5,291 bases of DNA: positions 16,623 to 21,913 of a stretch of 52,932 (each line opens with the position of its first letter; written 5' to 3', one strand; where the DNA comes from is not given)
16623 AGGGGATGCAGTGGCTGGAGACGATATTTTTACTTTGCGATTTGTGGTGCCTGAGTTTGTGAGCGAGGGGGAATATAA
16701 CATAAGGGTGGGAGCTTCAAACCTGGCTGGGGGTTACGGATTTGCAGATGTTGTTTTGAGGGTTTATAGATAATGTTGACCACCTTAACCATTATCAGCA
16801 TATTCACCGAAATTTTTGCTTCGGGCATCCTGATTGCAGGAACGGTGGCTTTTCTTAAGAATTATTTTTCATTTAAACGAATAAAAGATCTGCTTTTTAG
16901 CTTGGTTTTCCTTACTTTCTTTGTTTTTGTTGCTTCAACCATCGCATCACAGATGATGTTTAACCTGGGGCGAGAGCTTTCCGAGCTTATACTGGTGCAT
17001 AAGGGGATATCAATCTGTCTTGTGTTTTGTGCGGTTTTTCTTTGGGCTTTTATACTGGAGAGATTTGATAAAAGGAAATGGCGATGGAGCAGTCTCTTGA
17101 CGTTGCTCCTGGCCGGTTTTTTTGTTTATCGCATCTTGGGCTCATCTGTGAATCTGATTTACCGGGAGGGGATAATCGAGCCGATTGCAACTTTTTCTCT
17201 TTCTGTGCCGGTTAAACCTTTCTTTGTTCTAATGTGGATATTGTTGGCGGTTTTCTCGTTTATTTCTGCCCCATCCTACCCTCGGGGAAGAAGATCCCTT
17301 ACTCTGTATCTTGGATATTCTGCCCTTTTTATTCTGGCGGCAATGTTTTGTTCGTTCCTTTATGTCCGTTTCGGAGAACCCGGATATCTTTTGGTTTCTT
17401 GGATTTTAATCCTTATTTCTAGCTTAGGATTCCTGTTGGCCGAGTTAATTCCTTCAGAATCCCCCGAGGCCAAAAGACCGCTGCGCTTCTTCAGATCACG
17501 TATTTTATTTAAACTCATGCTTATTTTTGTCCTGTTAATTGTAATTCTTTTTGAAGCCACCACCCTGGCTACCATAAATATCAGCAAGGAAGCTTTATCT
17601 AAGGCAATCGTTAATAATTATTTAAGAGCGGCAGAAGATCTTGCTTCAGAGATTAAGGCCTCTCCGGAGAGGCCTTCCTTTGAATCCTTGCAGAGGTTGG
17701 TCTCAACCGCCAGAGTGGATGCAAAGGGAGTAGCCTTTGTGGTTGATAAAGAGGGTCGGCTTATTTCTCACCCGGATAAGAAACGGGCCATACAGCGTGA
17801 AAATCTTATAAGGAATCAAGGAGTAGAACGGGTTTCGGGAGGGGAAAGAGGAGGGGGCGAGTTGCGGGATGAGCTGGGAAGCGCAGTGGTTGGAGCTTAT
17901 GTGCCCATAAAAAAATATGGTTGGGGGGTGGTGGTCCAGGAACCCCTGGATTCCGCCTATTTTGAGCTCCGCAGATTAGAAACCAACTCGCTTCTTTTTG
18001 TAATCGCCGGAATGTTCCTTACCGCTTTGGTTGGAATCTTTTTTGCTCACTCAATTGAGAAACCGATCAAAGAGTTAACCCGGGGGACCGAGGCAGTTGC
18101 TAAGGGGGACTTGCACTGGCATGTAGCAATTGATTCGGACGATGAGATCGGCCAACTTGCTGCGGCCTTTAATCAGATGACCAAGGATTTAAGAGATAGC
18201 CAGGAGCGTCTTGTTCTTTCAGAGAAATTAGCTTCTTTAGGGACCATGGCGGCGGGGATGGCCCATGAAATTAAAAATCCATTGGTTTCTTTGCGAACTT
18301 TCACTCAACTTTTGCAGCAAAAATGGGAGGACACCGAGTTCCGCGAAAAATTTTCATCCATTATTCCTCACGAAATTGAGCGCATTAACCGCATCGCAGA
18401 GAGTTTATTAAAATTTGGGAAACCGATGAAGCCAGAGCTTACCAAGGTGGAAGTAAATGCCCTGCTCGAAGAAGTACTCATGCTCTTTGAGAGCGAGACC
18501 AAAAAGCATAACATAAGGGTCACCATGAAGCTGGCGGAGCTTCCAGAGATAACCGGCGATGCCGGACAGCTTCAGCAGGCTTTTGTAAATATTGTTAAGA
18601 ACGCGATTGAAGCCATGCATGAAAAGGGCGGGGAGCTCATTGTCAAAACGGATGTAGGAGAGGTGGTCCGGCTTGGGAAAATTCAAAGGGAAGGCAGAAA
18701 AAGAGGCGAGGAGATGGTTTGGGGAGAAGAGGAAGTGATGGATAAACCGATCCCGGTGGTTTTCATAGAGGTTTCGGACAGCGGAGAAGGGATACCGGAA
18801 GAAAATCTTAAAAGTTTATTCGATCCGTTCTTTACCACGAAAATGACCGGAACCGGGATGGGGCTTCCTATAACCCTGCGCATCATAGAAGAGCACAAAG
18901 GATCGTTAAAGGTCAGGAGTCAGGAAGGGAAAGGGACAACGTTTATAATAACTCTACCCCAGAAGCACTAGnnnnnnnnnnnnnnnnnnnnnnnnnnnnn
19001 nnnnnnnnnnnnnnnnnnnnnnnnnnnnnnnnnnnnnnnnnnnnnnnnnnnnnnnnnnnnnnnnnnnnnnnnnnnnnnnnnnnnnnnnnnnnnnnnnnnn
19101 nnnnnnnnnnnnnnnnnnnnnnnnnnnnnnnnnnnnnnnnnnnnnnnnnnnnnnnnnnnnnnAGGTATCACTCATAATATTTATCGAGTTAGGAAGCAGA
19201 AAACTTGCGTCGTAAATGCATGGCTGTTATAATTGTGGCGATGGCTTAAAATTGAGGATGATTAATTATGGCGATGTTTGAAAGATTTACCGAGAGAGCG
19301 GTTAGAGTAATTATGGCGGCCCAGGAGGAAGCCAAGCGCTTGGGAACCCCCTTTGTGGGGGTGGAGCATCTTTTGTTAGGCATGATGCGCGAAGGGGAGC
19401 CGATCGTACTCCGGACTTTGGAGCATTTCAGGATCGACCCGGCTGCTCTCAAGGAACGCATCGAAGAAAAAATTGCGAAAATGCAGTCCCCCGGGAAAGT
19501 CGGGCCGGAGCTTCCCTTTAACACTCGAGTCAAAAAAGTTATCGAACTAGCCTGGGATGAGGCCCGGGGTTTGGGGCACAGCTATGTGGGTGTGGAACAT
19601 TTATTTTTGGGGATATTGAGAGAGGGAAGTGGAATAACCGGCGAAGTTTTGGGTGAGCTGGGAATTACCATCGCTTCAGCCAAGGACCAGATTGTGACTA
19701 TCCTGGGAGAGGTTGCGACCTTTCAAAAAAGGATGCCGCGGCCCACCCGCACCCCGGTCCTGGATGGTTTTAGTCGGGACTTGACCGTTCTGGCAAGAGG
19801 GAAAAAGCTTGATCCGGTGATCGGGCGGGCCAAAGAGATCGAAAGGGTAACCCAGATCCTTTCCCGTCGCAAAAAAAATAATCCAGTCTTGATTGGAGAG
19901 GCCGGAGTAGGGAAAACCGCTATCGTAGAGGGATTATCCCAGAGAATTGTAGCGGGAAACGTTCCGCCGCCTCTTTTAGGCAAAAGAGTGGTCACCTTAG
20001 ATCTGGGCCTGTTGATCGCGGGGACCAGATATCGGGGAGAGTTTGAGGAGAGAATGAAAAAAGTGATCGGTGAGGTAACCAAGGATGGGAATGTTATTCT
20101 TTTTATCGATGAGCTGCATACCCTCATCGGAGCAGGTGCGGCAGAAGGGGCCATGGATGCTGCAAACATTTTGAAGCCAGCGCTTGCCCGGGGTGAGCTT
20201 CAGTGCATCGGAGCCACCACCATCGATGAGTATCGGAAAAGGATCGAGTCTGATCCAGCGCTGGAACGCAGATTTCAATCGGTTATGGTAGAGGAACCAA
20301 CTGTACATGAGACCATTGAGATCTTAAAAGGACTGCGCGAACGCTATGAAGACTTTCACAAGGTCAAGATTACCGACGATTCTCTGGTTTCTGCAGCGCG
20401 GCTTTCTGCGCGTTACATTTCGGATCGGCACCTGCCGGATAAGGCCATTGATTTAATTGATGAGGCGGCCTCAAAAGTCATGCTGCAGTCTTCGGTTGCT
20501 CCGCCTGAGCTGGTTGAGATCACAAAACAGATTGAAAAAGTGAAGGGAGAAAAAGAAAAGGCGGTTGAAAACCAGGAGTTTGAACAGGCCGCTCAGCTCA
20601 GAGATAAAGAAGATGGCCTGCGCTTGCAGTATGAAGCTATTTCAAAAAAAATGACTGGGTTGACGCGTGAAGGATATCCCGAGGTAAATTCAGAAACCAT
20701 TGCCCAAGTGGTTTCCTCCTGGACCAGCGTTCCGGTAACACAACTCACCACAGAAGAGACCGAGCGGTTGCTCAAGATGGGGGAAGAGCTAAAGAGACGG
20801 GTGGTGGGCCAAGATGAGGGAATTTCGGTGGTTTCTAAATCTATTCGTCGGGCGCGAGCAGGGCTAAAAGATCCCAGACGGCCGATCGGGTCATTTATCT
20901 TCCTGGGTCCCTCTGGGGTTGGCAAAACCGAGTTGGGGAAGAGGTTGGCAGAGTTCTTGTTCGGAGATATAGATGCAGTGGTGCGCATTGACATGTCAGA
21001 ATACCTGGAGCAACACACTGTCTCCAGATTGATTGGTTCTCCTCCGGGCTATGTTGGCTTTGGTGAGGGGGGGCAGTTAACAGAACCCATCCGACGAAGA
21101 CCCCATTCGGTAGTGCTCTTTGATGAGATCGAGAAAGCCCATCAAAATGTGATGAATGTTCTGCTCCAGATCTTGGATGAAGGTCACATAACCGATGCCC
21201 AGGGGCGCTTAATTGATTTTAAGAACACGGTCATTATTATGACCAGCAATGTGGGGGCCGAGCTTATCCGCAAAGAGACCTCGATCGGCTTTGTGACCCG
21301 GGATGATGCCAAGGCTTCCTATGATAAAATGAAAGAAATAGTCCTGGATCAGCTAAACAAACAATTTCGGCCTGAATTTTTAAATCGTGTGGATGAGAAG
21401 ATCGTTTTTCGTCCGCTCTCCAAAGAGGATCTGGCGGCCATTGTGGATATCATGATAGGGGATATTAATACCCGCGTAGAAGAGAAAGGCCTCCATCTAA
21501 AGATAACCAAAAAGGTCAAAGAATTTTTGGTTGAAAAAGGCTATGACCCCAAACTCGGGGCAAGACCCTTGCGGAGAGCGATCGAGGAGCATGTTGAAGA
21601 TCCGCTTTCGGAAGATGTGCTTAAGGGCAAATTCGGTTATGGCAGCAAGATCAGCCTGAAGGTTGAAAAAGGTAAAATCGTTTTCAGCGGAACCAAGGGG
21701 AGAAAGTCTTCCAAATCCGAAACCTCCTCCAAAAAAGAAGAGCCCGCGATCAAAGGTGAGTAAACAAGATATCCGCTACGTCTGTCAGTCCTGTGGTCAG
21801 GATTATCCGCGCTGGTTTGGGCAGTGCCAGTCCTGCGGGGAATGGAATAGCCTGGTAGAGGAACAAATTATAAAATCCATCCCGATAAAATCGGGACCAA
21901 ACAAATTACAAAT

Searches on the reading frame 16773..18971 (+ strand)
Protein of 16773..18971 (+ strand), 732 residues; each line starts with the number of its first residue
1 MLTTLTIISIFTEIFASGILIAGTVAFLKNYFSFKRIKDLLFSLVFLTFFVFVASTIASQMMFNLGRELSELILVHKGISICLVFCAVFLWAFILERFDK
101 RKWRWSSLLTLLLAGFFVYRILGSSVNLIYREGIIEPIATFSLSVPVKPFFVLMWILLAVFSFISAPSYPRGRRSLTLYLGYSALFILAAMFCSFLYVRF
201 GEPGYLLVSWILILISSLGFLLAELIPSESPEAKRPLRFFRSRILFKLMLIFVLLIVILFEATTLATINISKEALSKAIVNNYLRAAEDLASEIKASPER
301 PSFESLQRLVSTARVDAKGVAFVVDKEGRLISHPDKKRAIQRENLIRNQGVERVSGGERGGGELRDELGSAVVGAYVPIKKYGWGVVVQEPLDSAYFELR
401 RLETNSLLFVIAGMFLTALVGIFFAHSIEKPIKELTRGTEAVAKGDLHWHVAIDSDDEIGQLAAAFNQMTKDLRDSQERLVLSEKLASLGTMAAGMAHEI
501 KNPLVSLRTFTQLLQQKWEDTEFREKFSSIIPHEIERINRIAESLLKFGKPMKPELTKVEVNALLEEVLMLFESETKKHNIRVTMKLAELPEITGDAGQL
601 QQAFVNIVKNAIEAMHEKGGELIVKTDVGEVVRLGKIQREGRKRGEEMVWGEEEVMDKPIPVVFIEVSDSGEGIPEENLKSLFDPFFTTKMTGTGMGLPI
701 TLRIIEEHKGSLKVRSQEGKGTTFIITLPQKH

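Call 39: search_protein_families(library=pfam, proteins=[window:16773-18971:+], max_evalue=0.00001)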
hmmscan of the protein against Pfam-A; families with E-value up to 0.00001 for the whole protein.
window:16773-18971:+ (732 aa): 4 families
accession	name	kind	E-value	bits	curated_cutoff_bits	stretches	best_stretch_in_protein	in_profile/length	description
PF02518.31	HATPase_c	-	2.9e-22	79.6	26.4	1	595-731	1-110/111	Histidine kinase-, DNA gyrase B-, and HSP90-like ATPase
PF00672.30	HAMP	-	2.6e-13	50.5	25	1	423-475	1-53/53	HAMP domain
PF00512.31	HisKA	-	6.6e-12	45.7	26.9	1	489-550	2-62/66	His Kinase A (phospho-acceptor) domain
PF02743.24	dCache_1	-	6.1e-07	29.6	45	1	303-388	152-239/240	Cache domain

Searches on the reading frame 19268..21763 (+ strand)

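Call 39: search_protein_families(library=pfam, proteins=[window:19268-21763:+], max_evalue=0.00001)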
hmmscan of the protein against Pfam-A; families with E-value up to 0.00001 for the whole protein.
window:19268-21763:+ (831 aa): 10 families
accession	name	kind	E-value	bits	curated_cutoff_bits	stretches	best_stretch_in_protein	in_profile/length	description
PF07724.20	AAA_2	-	5.5e-66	222.1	27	1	538-710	1-165/166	AAA domain (Cdc48 subfamily)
PF17871.7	AAA_lid_9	-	1.8e-34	118.2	22.8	1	346-447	2-103/104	AAA lid domain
PF02861.25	Clp_N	-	4.2e-28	97.7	20.7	2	97-147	3-53/53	Clp amino terminal domain, pathogenicity island component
PF10431.15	ClpB_D2-small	-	2.9e-27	94.9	21.9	1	717-795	1-79/81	C-terminal, D2-small domain, of ClpB protein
PF00004.35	AAA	-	1.2e-19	71.5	21.2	2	207-337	2-124/131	ATPase family associated with various cellular activities (AAA)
PF07728.20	AAA_5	-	1.9e-15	57.5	22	1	543-664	2-125/139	AAA domain (dynein-related subfamily)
PF13191.12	AAA_16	-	2.1e-10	41.8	32.6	1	184-229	2-50/167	AAA ATPase domain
PF02151.25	UVR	-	1.2e-07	31.7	21.5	1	420-452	2-34/36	UvrB/uvrC motif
PF13401.12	AAA_22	-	1.8e-07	32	27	0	542-637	7-109/130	AAA domain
PF00158.32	Sigma54_activat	-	4.3e-06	26.9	20.2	0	542-646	24-127/168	Sigma-54 interaction domain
